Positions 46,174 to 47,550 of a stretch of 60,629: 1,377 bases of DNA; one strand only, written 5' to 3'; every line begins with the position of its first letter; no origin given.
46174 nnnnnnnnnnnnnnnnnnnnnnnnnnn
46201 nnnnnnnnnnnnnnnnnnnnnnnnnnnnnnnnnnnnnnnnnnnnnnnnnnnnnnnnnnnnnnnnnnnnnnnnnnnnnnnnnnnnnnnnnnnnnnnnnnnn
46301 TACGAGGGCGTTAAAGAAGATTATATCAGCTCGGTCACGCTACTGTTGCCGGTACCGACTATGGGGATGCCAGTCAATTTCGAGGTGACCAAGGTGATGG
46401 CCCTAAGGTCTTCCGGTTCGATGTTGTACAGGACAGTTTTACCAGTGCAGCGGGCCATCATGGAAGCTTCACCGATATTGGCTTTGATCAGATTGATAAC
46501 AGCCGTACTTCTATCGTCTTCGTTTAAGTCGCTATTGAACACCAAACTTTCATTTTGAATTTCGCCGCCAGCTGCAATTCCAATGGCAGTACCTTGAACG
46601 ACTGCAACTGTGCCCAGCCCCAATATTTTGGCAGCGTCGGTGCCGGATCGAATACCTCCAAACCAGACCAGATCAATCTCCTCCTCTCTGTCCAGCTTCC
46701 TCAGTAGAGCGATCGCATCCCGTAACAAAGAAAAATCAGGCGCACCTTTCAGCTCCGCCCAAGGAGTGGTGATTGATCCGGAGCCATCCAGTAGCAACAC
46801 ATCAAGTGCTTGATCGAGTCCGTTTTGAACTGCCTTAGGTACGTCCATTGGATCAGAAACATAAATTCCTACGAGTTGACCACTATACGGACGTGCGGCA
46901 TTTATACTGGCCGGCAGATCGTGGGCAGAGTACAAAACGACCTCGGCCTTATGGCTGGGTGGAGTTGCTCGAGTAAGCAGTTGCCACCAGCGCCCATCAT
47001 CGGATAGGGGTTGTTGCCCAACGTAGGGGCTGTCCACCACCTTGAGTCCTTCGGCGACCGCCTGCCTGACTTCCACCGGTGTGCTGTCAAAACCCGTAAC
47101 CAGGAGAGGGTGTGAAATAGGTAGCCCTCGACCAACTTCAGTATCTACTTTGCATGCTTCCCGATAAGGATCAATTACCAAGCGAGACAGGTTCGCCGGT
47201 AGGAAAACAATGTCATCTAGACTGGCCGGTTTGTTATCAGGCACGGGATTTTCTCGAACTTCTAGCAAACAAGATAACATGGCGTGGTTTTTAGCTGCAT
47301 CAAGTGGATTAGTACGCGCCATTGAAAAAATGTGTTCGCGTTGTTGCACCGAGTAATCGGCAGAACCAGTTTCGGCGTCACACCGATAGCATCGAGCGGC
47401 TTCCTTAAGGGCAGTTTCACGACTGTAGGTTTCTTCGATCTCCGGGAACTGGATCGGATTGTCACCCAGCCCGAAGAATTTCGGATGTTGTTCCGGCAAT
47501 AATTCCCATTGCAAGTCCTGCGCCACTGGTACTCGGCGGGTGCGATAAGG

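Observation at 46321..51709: Split, rearranged glutamate-synthase-like operon with its own GltD-type reductase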

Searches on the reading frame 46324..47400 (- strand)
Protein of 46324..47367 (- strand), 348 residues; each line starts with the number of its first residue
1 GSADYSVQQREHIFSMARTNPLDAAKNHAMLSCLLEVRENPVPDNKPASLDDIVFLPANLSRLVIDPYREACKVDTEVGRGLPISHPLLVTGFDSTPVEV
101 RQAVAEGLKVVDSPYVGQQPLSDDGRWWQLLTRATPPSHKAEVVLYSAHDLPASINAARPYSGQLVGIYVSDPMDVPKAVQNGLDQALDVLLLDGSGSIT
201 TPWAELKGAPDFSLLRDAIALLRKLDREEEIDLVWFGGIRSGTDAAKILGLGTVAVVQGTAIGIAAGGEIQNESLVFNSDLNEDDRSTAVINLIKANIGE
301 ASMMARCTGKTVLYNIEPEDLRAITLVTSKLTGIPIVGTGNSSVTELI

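Call 28: find_related_loci(query=A1, collection=genome_contigs, flank=6000)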
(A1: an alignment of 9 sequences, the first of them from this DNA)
Query A1 (359 aa) in genome_contigs; peptide patterns used: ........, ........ (x = any residue, [..] = any of these).
488 stretches matched a pattern; 406 encode a relative of the query (tblastn E <= 1e-3); the best 80 are kept; 80 distinct loci.
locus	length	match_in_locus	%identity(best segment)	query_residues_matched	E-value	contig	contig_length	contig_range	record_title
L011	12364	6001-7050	71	1-350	2e-171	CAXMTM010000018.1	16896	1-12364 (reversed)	MAG: Arenicellales bacterium isolate 10C-St20-MC-01_bin.32.orig genome assembly, contig: k141_2515069, whole genome shot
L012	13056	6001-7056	69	1-354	5e-157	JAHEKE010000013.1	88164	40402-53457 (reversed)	MAG: Gammaproteobacteria bacterium isolate Ww576 NODE_288_length_88164_cov_6.965926, whole genome shotgun sequence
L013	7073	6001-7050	64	1-350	1e-153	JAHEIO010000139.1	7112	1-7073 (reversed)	MAG: Gammaproteobacteria bacterium isolate Ww503 NODE_38966_length_7112_cov_15.155200, whole genome shotgun sequence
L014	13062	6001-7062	59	1-352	1e-132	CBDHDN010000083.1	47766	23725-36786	MAG: Alphaproteobacteria bacterium isolate db8b3522-1e14-40fc-9e30-f82ebbdce12e genome assembly, contig: contig_83, whol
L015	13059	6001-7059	56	1-352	3e-129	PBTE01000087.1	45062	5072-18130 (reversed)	MAG: Planctomycetaceae bacterium isolate NP69 MHASMcontig_591221, whole genome shotgun sequence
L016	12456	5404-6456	56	1-350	5e-128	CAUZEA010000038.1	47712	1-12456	MAG: Planctomycetota bacterium isolate CB27_Tmax.39 genome assembly, contig: Ga0310121_10000403, whole genome shotgun se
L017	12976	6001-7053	55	1-350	7e-128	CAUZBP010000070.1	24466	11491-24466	MAG: Planctomycetota bacterium isolate CB27_Tmax.62 genome assembly, contig: Ga0310121_10001428, whole genome shotgun se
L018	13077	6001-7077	57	1-354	2e-126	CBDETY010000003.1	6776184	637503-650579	MAG: Candidatus Latescibacterota bacterium isolate 4ecebec3-674b-4d24-a34d-cb651c760dca genome assembly, contig: contig_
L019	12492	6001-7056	55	1-350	6e-124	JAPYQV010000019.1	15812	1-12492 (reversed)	MAG: Alphaproteobacteria bacterium isolate PW3.concoct.191_sub PW3_5120_length_15812_cov_7.107889, whole genome shotgun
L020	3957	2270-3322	55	1-349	1e-125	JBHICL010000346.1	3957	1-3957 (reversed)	MAG: Alphaproteobacteria bacterium isolate bea2_sp2_bin.24 NODE_5460_length_3957_cov_12.206304, whole genome shotgun seq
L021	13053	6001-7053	55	1-350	2e-123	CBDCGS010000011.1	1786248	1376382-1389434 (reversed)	MAG: Alphaproteobacteria bacterium isolate 5446f676-90f9-4cd8-9f6e-1057d8fbf5d8 genome assembly, contig: contig_11, whol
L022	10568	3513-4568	55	1-350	2e-123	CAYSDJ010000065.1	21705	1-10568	MAG TPA_asm: uncultured Rhizobiaceae bacterium isolate SRP200020_co5_287 genome assembly, contig: NODE_3707_length_21705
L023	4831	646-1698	55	1-350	8e-124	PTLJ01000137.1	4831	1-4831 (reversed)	MAG: Alphaproteobacteria bacterium MarineAlpha3_Bin4 CFH05_137, whole genome shotgun sequence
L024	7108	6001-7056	55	1-350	1e-122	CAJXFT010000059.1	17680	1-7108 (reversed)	MAG TPA_asm: uncultured Alphaproteobacteria bacterium isolate ERR599062_bin.171_MetaBAT_v2.12.1_MAG genome assembly, con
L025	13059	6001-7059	53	1-350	2e-122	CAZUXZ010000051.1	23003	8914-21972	MAG TPA_asm: uncultured Rhizobiaceae bacterium isolate SRP092796_co1_574 genome assembly, contig: k141_4422334, whole ge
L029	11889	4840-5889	55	1-349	5e-122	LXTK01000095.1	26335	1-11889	MAG: Proteobacteria bacterium SPGG2 1147, whole genome shotgun sequence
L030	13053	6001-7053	57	1-349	1e-121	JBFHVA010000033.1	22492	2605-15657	MAG: Gammaproteobacteria bacterium isolate Mix_sand09.2021.07.G.31 k141_399356_length_22492_cov_19.4578, whole genome sh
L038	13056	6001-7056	54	1-350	3e-120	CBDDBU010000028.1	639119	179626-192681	MAG: Alphaproteobacteria bacterium isolate db830041-b926-46c0-9ca5-8871466c229b genome assembly, contig: contig_28, whol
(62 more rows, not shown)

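Call 37: search_protein_representatives(protein=window:46324-47367:-)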
Query: 348 residues. Proteins with E-value up to 0.001 (for the whole library): 359; up to 1e-10: 182; up to 1e-30: 57. The best 150 are listed.
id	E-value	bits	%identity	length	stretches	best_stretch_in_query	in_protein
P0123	3.9e-95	335.2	53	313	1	30-338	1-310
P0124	4.9e-95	334.9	53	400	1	1-338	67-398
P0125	2.3e-94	332.7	48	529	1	1-339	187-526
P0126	2.2e-90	319.5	48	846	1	1-339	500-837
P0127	2.2e-82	293.3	41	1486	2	1-338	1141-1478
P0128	3.5e-81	289.3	47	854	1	1-337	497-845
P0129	3.1e-76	273.1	44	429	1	1-337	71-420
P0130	4.0e-73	262.8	46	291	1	50-339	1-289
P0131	7.4e-73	261.9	44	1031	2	1-337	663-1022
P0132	1.6e-72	260.8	48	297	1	54-338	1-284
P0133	2.2e-71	257.1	44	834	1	1-338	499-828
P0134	5.9e-69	249.1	43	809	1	4-338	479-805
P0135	8.9e-68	245.2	43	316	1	32-339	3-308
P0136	4.1e-66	239.8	40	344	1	1-338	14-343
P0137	6.4e-64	232.6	46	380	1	30-292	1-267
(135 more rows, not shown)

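Call 53: search_protein_families(library=pfam, proteins=[L029:5997-7304:+, L029:7339-8229:+, L029:8248-8736:+, L029:8760-9947:+, L029:10116-11357:+, L030:8725-10035:+, L030:10476-11834:+, L030:11854-12927:+, L038:8516-9532:+, L019:7104-8384:+], max_evalue=0.00001)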
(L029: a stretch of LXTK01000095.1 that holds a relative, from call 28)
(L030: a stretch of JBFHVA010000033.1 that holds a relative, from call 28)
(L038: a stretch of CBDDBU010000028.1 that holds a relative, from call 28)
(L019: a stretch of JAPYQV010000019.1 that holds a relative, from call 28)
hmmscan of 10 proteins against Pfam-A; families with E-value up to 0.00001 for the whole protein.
L029:5997-7304:+ (435 aa): 1 family
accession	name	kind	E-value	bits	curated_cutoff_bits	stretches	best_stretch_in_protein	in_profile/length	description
PF00120.29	Gln-synt_C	-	1.3e-95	320.8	24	1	98-430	2-342/344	Glutamine synthetase, catalytic domain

L029:7339-8229:+ (296 aa): 2 families
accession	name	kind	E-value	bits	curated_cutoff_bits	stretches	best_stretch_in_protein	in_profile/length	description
PF02882.25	THF_DHG_CYH_C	-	9.1e-70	233.5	27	1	123-290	1-158/160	Tetrahydrofolate dehydrogenase/cyclohydrolase, NAD(P)-binding domain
PF00763.28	THF_DHG_CYH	-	9e-47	158.5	32.8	1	6-120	1-115/115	Tetrahydrofolate dehydrogenase/cyclohydrolase, catalytic domain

L029:8248-8736:+ (162 aa): 0 families

L029:8760-9947:+ (395 aa): 1 family
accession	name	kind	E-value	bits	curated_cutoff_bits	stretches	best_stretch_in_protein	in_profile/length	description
PF01266.30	DAO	-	5.8e-62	210.7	27.9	1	6-360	1-352/353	FAD dependent oxidoreductase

L029:10116-11357:+ (413 aa): 1 family
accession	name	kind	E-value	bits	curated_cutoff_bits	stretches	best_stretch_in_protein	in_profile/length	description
PF01266.30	DAO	-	2e-67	228.6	27.9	1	31-379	1-353/353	FAD dependent oxidoreductase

L030:8725-10035:+ (436 aa): 2 families
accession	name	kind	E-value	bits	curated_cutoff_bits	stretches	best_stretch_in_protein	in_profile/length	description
PF13416.11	SBP_bac_8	-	1.4e-37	130.5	27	1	42-355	1-268/279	Bacterial extracellular solute-binding protein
PF01547.30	SBP_bac_1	-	1.2e-30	108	26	1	35-337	3-307/307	Bacterial extracellular solute-binding protein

L030:10476-11834:+ (452 aa): 1 family
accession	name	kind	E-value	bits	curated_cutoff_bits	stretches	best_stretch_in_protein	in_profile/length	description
PF00528.27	BPD_transp_1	-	1.3e-17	64.5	26.4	1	263-447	2-182/184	Binding-protein-dependent transport system inner membrane component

L030:11854-12927:+ (357 aa): 3 families
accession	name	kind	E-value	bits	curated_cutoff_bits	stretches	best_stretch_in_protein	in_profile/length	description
PF00005.33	ABC_tran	-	3.7e-33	115.5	25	1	20-161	2-136/137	ABC transporter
PF08402.16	TOBE_2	-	1.8e-12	47.6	21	1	278-349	1-76/76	TOBE domain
PF17912.7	OB_MalK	-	3.6e-12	47.4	27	1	235-285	1-53/53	MalK OB fold domain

L038:8516-9532:+ (338 aa): 1 family
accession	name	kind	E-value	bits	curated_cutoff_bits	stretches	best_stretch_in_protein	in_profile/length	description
PF00291.31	PALP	-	6.5e-50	170.6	35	1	12-318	4-295/295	Pyridoxal-phosphate dependent enzyme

L019:7104-8384:+ (426 aa): 2 families
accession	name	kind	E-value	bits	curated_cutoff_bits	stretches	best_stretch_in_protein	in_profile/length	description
PF09861.14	Lar_N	-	7.8e-55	185.7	23.3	1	7-206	1-198/204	Lactate racemase N-terminal domain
PF21113.2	LarA_C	-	8.9e-16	58.6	25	1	279-420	8-150/152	Lactate racemase C-terminal domain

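Call 54: search_protein_families(library=ncbifam, proteins=[L029:5997-7304:+, L029:8760-9947:+, L029:10116-11357:+], max_evalue=0.00001)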
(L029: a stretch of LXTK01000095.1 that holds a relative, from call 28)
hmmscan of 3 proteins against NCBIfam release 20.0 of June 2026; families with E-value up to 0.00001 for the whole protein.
L029:5997-7304:+ (435 aa): 4 families
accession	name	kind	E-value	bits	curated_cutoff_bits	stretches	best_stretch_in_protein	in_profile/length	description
TIGR03105.1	gln_synth_III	equivalog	4.3e-203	674.7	469.6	1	6-434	2-435/435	type III glutamate--ammonia ligase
TIGR00653.1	GlnA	equivalog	5.6e-86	289.1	429.15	2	155-433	182-461/462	type I glutamate--ammonia ligase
NF045547.1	GGputSyn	equivalog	5.4e-73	246.2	650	1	4-428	4-438/438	gamma-glutamylputrescine synthetase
NF007006.0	PRK09469.1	equivalog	1.2e-43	149.4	845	1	157-419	190-453/469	glutamate--ammonia ligase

L029:8760-9947:+ (395 aa): 17 families
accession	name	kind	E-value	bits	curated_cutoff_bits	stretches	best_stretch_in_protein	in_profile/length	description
NF008425.0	PRK11259.1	equivalog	8.4e-44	150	257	1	3-380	3-376/377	N-methyl-L-tryptophan oxidase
TIGR01373.1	soxB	subfamily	4.9e-37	127.7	529.45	1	4-385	30-405/407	sarcosine oxidase subunit beta family protein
TIGR01377.1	soxA_mon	subfamily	1.2e-30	106.5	479.65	1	5-381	1-377/381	amino oxidase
TIGR02352.1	thiamin_ThiO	equivalog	2.2e-30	105.9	250.8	1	7-365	1-350/351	glycine oxidase ThiO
NF001933.0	PRK00711.1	subfamily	1.7e-22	80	383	2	306-382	344-419/429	D-amino acid dehydrogenase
TIGR03377.1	glycerol3P_GlpA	equivalog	5.3e-14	51.6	552.8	1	6-234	1-228/530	anaerobic glycerol-3-phosphate dehydrogenase subunit GlpA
NF050086.1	pipecolate_AmaA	exception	6.8e-13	48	600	1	4-202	25-229/425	L-pipecolate oxidase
NF008313.0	PRK11101.1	equivalog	1.9e-12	46.6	425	1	5-213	9-216/548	anaerobic glycerol-3-phosphate dehydrogenase subunit A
NF002480.1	PRK01747.1-1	equivalog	2.3e-10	39.5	540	1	6-365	250-620/645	bifunctional tRNA (5-methylaminomethyl-2-thiouridine)(34)-methyltransferase MnmC2/FAD-dependent 5-carboxymethylaminomethyl-2-thiouridine(34)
TIGR03197.1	MnmC_Cterm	equivalog_domain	5.3e-10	38.9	174.2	1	6-186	1-179/400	FAD-dependent 5-carboxymethylaminomethyl-2-thiouridine(34) oxidoreductase MnmC1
TIGR03329.1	Phn_aa_oxid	hypoth_equivalog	1.2e-09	37.5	632.8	1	4-364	24-393/460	putative aminophosphonate oxidoreductase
NF033460.1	glycerol3P_ox_II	equivalog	1.5e-07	30.9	460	1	5-219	2-217/361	type 2 glycerol-3-phosphate oxidase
TIGR03364.1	HpnW_proposed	hypoth_equivalog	7.9e-07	28.5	285.1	1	6-147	2-138/365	TIGR03364 family FAD-dependent oxidoreductase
NF006130.0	PRK08274.1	equivalog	1.5e-06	27.3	369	0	2-61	3-62/467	FAD-dependent tricarballylate dehydrogenase TcuA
NF040813.1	pro_dh_Thprot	equivalog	1.7e-06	27.4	600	0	7-56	2-50/362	D-proline dehydrogenase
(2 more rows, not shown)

L029:10116-11357:+ (413 aa): 11 families
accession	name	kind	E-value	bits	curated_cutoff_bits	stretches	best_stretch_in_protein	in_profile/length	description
TIGR01373.1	soxB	subfamily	5e-138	460.4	529.45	1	3-403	5-405/407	sarcosine oxidase subunit beta family protein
TIGR02352.1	thiamin_ThiO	equivalog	1.4e-28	100.1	250.8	1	32-382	1-349/351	glycine oxidase ThiO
NF001933.0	PRK00711.1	subfamily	8.1e-28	97.6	383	1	96-397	118-416/429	D-amino acid dehydrogenase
NF008425.0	PRK11259.1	equivalog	1.3e-18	67.2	257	1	27-233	2-200/377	N-methyl-L-tryptophan oxidase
TIGR01377.1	soxA_mon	subfamily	5.1e-16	58.4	479.65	1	30-255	1-217/381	amino oxidase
NF008726.1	PRK11728.1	equivalog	2.3e-11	43.1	299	1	30-255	1-219/389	L-2-hydroxyglutarate oxidase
TIGR03364.1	HpnW_proposed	hypoth_equivalog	3.5e-10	39.5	285.1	1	30-259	1-218/365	TIGR03364 family FAD-dependent oxidoreductase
NF050086.1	pipecolate_AmaA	exception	8.2e-10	37.9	600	0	22-79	18-73/425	L-pipecolate oxidase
TIGR03329.1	Phn_aa_oxid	hypoth_equivalog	1.5e-09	37.2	632.8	1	27-380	22-391/460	putative aminophosphonate oxidoreductase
NF005064.0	PRK06481.1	equivalog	1.4e-07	30.7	542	1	17-80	49-110/506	flavocytochrome c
TIGR03377.1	glycerol3P_GlpA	equivalog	7.7e-07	28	552.8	0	31-227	1-187/530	anaerobic glycerol-3-phosphate dehydrogenase subunit GlpA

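Call 78: search_protein_families(library=pfam, proteins=[L029:8248-8736:+, L012:7587-8891:+], max_evalue=0.0001)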
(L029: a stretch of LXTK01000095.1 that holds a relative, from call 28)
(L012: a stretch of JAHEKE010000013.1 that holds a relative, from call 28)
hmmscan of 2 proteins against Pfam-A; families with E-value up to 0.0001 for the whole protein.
L029:8248-8736:+ (162 aa): 0 families

L012:7587-8891:+ (434 aa): 3 families
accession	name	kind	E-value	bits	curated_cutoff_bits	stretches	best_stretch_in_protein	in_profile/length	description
PF00465.25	Fe-ADH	-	3.8e-43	147.4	31.3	1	22-193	3-168/168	Iron-containing alcohol dehydrogenase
PF25137.1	ADH_Fe_C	-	3.6e-29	102.3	27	1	241-430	20-193/194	Fe-containing alcohol dehydrogenase family, C-terminal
PF13685.12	Fe-ADH_2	-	2e-10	41.3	28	1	25-118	2-93/149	Iron-containing alcohol dehydrogenase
